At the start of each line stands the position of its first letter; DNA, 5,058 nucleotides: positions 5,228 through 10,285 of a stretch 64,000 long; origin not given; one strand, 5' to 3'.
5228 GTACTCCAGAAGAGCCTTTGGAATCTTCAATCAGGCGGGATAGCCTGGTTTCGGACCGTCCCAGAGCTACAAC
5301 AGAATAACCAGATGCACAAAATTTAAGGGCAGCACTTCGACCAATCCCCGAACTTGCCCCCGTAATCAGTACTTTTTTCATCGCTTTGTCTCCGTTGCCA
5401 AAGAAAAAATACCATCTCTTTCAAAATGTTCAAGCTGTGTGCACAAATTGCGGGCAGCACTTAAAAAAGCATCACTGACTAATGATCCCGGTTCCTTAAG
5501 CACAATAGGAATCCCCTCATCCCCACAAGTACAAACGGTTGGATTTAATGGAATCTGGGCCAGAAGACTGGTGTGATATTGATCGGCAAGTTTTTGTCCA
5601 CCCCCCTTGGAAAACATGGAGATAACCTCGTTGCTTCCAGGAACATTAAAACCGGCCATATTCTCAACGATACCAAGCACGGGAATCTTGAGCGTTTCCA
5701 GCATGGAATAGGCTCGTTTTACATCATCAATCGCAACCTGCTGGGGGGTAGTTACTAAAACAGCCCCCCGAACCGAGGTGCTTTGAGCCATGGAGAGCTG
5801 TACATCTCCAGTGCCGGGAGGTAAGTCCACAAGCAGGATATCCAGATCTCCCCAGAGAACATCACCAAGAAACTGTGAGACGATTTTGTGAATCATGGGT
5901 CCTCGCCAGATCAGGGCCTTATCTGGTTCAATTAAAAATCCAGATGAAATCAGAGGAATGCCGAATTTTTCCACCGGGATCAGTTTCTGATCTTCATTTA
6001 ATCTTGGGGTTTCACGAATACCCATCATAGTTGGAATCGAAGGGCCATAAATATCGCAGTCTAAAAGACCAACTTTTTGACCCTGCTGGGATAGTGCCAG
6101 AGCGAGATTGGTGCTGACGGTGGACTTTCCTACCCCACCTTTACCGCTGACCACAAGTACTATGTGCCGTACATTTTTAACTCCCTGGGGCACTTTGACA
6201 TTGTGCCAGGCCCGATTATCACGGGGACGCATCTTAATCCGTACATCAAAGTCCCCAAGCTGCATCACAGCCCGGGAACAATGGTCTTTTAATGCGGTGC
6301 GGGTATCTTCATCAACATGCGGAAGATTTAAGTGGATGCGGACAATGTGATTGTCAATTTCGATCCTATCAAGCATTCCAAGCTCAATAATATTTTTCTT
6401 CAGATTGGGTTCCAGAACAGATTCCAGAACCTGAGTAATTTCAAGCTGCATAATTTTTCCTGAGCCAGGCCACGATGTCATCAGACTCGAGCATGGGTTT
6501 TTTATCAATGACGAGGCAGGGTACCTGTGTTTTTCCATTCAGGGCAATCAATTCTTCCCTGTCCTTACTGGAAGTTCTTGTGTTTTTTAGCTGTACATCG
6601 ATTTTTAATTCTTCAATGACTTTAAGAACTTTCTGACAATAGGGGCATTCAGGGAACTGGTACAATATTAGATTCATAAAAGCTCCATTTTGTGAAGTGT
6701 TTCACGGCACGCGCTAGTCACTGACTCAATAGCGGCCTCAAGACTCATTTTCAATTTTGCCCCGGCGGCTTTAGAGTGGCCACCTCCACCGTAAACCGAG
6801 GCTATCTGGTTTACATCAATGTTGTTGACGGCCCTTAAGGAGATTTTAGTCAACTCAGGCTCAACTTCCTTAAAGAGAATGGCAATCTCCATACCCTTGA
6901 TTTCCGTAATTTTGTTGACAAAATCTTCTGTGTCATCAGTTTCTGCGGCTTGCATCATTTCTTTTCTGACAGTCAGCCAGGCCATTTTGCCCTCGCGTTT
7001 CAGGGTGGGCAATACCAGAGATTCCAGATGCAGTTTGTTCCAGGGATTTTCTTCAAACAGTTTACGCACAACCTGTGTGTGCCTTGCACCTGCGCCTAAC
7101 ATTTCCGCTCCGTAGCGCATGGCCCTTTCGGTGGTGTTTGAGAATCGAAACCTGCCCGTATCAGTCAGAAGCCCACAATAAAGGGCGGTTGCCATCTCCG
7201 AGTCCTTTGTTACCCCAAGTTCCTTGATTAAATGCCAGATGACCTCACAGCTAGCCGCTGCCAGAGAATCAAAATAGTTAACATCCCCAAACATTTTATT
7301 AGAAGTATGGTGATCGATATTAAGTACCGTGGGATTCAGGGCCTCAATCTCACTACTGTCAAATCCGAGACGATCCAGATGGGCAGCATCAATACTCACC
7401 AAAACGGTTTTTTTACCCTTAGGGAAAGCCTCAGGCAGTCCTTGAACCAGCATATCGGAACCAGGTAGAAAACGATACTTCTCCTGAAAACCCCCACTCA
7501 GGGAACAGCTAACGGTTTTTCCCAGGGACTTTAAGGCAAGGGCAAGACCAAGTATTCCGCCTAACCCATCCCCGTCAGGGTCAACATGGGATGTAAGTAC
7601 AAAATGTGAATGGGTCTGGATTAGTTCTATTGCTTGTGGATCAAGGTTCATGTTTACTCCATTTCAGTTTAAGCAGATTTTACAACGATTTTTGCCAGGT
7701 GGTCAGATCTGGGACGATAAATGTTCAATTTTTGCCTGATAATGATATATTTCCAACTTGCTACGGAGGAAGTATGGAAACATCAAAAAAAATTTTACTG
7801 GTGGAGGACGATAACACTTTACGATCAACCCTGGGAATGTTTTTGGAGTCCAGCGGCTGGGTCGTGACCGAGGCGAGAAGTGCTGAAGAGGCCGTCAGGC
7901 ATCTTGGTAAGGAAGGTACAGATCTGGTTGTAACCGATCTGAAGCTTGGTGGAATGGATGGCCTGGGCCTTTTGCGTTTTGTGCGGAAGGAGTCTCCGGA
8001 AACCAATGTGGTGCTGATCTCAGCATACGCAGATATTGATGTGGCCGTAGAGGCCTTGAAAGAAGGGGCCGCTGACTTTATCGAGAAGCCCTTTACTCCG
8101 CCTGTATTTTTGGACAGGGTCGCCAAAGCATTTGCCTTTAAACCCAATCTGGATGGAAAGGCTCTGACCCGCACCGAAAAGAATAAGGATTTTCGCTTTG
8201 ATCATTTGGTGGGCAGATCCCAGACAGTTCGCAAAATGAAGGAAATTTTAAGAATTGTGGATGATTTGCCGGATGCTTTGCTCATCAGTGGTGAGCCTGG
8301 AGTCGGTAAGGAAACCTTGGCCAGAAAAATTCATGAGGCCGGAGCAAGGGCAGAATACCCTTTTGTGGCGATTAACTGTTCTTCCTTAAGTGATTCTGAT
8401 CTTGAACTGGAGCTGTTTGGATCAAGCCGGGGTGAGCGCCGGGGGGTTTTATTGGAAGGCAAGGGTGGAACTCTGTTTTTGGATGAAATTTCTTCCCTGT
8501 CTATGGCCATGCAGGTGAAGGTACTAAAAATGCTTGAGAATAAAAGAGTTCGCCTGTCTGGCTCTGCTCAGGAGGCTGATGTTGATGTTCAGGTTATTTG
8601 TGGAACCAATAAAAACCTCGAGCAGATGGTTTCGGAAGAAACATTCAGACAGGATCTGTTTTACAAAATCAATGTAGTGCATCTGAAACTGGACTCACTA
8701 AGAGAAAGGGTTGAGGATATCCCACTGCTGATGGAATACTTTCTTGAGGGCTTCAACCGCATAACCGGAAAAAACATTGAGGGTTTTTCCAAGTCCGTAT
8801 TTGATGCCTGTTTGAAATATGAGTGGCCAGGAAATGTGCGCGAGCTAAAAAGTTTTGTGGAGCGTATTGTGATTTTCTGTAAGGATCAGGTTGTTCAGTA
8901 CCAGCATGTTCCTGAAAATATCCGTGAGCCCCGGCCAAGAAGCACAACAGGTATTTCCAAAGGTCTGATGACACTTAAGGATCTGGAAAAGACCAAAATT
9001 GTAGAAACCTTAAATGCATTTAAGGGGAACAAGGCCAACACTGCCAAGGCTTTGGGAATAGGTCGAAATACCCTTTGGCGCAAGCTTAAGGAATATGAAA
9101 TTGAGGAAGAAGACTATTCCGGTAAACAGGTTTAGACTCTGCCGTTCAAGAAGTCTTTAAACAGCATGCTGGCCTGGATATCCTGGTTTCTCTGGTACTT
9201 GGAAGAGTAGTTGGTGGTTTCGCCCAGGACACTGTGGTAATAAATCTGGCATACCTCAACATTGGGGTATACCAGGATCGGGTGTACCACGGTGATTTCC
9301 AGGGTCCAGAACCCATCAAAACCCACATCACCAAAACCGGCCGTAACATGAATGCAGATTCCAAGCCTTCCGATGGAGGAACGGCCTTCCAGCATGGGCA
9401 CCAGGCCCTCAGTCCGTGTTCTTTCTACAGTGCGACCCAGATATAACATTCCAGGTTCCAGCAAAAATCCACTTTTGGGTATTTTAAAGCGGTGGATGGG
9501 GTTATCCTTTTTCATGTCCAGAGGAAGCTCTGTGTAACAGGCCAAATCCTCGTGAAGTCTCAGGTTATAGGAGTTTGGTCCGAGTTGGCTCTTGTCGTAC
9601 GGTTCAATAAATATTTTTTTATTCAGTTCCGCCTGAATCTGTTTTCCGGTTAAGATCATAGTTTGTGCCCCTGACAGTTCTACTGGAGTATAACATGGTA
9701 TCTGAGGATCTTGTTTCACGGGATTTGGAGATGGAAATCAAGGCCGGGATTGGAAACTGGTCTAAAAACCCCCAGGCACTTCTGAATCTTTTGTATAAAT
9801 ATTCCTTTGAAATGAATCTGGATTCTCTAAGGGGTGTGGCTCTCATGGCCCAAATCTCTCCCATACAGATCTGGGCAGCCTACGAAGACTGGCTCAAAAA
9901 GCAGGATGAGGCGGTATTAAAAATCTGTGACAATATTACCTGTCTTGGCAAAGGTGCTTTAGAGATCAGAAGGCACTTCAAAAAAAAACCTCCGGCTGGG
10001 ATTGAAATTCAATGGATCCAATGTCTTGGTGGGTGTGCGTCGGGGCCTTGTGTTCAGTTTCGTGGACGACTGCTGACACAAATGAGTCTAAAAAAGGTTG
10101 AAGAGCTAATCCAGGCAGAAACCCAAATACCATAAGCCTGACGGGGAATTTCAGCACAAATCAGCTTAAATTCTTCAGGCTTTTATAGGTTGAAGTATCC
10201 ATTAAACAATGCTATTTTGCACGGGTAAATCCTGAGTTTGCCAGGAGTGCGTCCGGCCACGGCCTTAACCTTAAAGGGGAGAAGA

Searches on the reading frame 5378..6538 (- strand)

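Call 8: search_protein_families(library=pfam, proteins=[window:5378-6538:-], max_evalue=0.001)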
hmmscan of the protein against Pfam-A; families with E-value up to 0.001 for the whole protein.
window:5378-6538:- (386 aa): 9 families
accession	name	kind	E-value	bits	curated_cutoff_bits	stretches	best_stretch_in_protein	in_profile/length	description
PF10609.15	ParA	-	2.3e-95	319.1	27.1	1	122-365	1-245/246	NUBPL iron-transfer P-loop NTPase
PF01656.29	CbiA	-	4.2e-13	49.8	25.4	1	128-298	2-86/125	CobQ/CobB/MinD/ParA nucleotide binding domain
PF02374.21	ArsA_ATPase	-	6.7e-10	39.1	24.3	1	127-162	3-38/305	Anion-transporting ATPase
PF13614.12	AAA_31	-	7.2e-09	36.3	27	1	126-164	3-41/177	AAA domain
PF01883.24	FeS_assembly_P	-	7.8e-08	32.9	23.5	1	33-100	3-70/73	Iron-sulfur cluster assembly protein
PF09140.17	MipZ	-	2.8e-07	30.6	20.7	1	125-185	1-61/262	ATPase MipZ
PF00142.24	Fer4_NifH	-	5e-07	29.9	25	1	129-172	4-47/271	4Fe-4S iron sulfur cluster binding proteins, NifH/frxC family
PF13500.12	AAA_26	-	4.2e-05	23.9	27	0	259-335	131-194/198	AAA domain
PF16575.11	CLP1_P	-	0.00066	20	26.6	0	132-168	1-37/188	mRNA cleavage and polyadenylation factor CLP1 P-loop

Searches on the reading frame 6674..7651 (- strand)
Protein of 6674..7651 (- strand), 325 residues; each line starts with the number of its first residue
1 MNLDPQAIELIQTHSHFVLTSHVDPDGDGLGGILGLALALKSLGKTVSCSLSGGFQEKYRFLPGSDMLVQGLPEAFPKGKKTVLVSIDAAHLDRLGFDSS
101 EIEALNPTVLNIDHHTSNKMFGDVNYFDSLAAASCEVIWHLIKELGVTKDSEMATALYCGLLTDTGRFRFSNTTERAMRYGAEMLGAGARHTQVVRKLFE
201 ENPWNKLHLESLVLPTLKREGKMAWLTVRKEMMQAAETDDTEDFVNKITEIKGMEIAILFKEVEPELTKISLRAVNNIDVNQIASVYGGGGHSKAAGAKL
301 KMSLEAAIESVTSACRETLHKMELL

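Call 8: search_protein_families(library=pfam, proteins=[window:6674-7651:-], max_evalue=0.001)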
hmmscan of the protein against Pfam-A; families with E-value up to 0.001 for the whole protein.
window:6674-7651:- (325 aa): 2 families
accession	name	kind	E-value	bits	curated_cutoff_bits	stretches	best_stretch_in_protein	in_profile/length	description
PF01368.27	DHH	-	7.5e-13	49.3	28.1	1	18-160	3-124/125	DHH family, N-terminal domain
PF02272.25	DHHA1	-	2e-11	44.7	25.9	1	235-315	12-100/102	DHHA1 domain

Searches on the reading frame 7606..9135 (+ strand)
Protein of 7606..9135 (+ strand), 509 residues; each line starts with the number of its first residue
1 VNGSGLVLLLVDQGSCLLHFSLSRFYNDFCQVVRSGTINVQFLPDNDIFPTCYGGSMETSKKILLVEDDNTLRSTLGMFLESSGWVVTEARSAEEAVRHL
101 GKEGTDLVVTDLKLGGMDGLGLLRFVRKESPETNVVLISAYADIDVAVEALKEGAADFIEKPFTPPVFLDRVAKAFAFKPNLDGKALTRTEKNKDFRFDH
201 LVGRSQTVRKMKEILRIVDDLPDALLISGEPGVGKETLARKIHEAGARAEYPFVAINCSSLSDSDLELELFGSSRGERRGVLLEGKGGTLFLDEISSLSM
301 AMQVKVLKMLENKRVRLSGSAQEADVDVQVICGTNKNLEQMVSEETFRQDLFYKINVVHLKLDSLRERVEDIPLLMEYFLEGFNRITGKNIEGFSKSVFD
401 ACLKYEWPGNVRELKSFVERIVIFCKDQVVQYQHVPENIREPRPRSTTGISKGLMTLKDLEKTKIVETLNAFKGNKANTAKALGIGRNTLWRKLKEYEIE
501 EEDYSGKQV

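Call 8: search_protein_families(library=pfam, proteins=[window:7606-9135:+], max_evalue=0.001)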
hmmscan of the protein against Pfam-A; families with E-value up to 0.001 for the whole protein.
window:7606-9135:+ (509 aa): 9 families
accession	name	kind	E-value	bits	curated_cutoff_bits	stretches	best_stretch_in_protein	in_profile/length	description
PF00158.32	Sigma54_activat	-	6e-45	153.4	20.2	1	201-360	1-167/168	Sigma-54 interaction domain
PF00072.30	Response_reg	-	3e-27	95.4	30.2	1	63-172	1-110/111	Response regulator receiver domain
PF25601.1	AAA_lid_14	-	3.4e-25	88.1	27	1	366-447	1-82/87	AAA+ ATPase lid domain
PF14532.12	Sigma54_activ_2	-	1.1e-16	61.8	25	1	202-363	1-136/138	Sigma-54 interaction domain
PF02954.25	HTH_8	-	6.3e-15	55.1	22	1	456-497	1-42/42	Bacterial regulatory protein, Fis family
PF07728.20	AAA_5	-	1.9e-07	31.6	22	1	225-337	2-124/139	AAA domain (dynein-related subfamily)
PF00004.35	AAA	-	8.3e-07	30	21.2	1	225-351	1-122/131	ATPase family associated with various cellular activities (AAA)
PF13191.12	AAA_16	-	7.1e-06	27.1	32.6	1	201-261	2-63/167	AAA ATPase domain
PF01078.27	Mg_chelatase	-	0.00018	21.4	20.3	0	268-335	88-157/207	Magnesium chelatase, subunit ChlI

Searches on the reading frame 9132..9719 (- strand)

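Call 8: search_protein_families(library=pfam, proteins=[window:9132-9719:-], max_evalue=0.001)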
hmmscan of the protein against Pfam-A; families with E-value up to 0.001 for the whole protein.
window:9132-9719:- (195 aa): 1 family
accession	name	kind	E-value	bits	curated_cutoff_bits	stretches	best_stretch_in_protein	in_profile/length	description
PF22769.1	DCD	-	1.6e-36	126.1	27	1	22-162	1-151/153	dCTP deaminase-like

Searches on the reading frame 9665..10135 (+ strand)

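Call 97: search_protein_families(library=pfam, proteins=[window:9665-10135:+], max_evalue=0.001)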
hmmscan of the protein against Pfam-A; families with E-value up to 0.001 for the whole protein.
window:9665-10135:+ (156 aa): 1 family
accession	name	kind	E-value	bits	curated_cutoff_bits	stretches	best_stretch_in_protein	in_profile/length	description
PF01257.25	2Fe-2S_thioredx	-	2.7e-08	34.2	24.8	1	53-151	32-143/145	Thioredoxin-like [2Fe-2S] ferredoxin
